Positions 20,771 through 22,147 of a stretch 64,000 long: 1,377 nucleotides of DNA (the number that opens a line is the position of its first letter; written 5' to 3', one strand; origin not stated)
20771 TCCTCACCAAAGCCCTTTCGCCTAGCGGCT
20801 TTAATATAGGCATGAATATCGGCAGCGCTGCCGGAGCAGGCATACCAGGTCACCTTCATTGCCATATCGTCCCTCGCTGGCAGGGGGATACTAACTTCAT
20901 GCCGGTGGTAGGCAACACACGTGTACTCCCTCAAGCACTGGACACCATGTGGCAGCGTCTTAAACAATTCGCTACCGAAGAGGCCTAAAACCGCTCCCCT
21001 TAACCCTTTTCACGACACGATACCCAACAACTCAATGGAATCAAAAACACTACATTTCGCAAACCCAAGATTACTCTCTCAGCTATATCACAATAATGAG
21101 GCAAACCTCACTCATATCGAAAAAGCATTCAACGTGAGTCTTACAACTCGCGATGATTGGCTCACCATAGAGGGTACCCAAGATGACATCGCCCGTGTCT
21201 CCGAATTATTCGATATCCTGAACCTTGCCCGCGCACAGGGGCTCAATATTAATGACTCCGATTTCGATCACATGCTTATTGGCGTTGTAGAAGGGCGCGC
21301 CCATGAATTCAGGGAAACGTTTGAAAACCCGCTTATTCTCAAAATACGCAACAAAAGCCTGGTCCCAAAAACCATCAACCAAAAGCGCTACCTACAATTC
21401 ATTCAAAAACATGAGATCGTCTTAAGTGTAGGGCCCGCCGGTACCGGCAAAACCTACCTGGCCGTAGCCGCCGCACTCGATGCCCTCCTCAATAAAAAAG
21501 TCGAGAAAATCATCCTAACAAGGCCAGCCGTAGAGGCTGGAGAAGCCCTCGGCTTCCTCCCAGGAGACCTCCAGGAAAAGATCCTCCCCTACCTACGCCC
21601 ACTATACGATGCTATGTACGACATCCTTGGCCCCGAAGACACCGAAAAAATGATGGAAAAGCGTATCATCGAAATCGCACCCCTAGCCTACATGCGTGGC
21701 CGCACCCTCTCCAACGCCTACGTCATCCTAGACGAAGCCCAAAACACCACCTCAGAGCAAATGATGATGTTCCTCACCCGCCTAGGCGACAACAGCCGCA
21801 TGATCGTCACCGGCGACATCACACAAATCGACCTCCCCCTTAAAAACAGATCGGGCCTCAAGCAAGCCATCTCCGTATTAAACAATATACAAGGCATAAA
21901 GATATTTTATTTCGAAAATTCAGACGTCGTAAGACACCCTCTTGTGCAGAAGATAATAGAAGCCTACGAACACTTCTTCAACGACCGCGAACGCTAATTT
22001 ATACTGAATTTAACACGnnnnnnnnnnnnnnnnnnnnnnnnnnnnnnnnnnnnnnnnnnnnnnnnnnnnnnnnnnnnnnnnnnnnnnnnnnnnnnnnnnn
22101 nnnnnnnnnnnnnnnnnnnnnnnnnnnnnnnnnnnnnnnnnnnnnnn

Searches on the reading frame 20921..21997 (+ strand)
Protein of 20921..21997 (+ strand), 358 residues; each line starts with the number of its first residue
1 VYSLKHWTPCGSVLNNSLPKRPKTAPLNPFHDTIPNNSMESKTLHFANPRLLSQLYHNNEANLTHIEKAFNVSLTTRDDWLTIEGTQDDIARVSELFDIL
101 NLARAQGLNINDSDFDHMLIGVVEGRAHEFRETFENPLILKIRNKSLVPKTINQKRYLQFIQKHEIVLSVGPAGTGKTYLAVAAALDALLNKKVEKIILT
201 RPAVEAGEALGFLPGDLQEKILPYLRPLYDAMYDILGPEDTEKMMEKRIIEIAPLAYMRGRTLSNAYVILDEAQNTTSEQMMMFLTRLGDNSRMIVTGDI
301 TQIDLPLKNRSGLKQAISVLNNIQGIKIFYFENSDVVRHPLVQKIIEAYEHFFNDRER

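Call 17: search_protein_families(library=pfam, proteins=[window:20921-21997:+], max_evalue=0.00001)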
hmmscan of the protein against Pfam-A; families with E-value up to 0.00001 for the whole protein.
window:20921-21997:+ (358 aa): 4 families
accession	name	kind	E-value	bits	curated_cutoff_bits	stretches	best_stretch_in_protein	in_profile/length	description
PF02562.22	PhoH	-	2e-95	318.5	27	1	148-350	3-205/205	PhoH-like protein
PF13245.12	AAA_19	-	3.2e-07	31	25.1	1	159-303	6-129/134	AAA domain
PF01695.23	IstB_IS21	-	5.7e-07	29.7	24.1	1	145-189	73-117/238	IstB-like ATP binding protein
PF13604.12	AAA_30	-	1.8e-06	28.2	27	1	154-303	6-128/191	AAA domain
